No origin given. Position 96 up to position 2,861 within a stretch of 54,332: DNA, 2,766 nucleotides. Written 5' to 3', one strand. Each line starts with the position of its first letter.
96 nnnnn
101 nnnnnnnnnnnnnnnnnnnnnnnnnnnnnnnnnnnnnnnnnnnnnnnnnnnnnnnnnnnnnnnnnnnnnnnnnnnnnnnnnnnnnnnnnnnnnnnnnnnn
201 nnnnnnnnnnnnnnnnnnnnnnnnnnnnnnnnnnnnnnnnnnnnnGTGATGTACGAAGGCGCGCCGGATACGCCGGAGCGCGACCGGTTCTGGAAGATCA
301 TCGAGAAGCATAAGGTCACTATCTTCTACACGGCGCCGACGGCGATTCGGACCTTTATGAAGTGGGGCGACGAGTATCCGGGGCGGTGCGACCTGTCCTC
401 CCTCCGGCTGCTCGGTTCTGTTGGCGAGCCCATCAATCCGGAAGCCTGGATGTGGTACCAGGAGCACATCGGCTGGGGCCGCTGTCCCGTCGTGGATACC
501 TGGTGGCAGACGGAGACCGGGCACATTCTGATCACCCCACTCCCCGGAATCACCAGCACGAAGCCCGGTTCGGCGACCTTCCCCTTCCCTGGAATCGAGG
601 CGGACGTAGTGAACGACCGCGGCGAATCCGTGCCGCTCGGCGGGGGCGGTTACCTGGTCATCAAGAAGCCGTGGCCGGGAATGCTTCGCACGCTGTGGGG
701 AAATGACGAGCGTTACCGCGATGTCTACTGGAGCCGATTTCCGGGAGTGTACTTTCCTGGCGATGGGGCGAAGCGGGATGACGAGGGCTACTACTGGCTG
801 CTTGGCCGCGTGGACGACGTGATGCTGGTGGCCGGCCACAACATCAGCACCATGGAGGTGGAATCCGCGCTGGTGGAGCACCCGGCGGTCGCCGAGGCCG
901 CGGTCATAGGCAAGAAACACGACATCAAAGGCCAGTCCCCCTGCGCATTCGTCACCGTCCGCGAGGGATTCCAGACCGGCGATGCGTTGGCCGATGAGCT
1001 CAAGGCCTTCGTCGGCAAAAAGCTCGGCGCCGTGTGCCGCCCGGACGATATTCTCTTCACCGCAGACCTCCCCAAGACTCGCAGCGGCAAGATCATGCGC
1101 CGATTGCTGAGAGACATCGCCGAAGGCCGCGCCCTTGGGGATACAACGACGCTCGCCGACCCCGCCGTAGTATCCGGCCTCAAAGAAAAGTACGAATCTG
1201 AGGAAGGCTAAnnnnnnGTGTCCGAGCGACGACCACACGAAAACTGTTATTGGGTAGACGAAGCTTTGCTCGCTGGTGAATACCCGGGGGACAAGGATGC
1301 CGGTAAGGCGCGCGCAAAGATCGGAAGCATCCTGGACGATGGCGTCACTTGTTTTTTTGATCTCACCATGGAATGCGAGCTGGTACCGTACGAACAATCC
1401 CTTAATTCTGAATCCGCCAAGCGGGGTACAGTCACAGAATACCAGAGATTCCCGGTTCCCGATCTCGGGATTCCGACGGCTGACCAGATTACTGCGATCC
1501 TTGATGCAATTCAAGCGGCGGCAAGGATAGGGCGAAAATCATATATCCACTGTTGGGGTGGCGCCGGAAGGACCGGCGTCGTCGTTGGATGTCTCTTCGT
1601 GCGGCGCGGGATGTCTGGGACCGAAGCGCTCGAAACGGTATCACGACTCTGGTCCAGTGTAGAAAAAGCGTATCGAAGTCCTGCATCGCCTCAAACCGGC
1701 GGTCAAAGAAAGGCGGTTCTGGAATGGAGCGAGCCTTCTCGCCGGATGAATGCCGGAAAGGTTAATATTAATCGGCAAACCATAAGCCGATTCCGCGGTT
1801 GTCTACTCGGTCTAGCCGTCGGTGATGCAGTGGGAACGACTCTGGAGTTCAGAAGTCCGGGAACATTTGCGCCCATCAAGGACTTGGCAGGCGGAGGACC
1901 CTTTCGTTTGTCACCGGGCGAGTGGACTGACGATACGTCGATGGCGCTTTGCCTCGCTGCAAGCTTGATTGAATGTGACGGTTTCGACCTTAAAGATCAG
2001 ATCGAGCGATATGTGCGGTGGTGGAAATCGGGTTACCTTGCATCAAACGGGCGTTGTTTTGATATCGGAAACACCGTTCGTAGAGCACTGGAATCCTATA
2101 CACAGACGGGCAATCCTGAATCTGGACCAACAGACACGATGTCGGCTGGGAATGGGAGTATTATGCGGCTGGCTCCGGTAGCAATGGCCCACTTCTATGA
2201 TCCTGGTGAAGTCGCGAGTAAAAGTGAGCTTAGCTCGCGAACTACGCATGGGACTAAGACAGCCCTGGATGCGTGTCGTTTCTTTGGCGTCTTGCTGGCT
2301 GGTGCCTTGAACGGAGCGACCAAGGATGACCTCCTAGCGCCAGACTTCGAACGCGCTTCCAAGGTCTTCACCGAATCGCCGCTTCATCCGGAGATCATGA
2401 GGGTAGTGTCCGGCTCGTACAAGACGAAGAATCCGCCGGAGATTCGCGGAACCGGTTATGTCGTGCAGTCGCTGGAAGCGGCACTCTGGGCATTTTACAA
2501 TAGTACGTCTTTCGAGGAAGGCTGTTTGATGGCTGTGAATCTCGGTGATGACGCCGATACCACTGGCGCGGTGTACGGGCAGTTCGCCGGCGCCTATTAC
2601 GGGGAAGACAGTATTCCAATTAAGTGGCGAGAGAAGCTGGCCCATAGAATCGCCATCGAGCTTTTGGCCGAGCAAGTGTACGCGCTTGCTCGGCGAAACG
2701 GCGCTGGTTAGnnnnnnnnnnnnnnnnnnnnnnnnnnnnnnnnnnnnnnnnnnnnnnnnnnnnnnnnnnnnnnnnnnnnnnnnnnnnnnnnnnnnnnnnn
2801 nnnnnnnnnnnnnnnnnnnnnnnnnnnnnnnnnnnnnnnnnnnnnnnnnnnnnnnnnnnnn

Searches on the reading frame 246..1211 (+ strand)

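Call 37: search_protein_families(library=pfam, proteins=[window:246-1211:+], max_evalue=0.001)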
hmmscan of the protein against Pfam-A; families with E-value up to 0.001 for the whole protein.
window:246-1211:+ (321 aa): 2 families
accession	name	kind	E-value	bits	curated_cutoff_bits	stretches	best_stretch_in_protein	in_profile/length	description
PF00501.34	AMP-binding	-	2.5e-29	102.7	29.9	1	4-143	238-378/384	AMP-binding enzyme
PF13193.12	AMP-binding_C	-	1.5e-27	96.7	24.5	1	204-282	1-76/76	AMP-binding enzyme C-terminal domain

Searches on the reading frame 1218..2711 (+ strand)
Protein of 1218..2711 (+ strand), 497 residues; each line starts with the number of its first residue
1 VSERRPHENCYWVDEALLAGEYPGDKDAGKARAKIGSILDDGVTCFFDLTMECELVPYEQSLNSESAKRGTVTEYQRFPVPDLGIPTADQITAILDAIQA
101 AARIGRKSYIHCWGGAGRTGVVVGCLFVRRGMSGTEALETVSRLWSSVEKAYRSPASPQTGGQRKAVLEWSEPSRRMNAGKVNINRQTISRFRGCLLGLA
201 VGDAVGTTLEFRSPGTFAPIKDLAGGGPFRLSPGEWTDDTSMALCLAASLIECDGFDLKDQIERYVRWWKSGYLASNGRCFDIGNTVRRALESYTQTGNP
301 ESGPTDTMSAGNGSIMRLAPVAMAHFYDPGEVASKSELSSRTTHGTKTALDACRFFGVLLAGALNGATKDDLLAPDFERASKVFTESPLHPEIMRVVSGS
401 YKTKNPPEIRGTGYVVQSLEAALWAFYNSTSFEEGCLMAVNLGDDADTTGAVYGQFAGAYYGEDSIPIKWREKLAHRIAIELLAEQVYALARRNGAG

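Call 37: search_protein_families(library=pfam, proteins=[window:1218-2711:+], max_evalue=0.001)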
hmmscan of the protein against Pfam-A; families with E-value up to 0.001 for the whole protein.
window:1218-2711:+ (497 aa): 7 families
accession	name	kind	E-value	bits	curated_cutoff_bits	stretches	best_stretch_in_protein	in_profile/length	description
PF03747.19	ADP_ribosyl_GH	-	4.9e-82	276.3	26.2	1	194-467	1-285/287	ADP-ribosylglycohydrolase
PF22784.1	PTP-SAK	-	4e-10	40.4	27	1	42-139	31-121/153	Swiss Army Knife protein, DSP-PTPase phosphatase domain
PF22785.1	Tc-R-P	-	6.5e-09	36.7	27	1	74-131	48-105/106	Polymorphic toxin system, DSP-PTPase phosphatase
PF22741.1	PTP-NADK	-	5.9e-07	29.5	27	1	39-142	45-146/163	DSP-PTPase phosphatase fused to NAD+ Kinase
PF05706.17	CDKN3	-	3.7e-06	27.2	20.7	1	68-128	98-156/168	Cyclin-dependent kinase inhibitor 3 (CDKN3)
PF14566.11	PTPlike_phytase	-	5.6e-05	23.7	27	1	60-123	89-153/158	Inositol hexakisphosphate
PF00782.25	DSPc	-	0.00056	20.2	33.5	1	71-158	38-119/133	Dual specificity phosphatase, catalytic domain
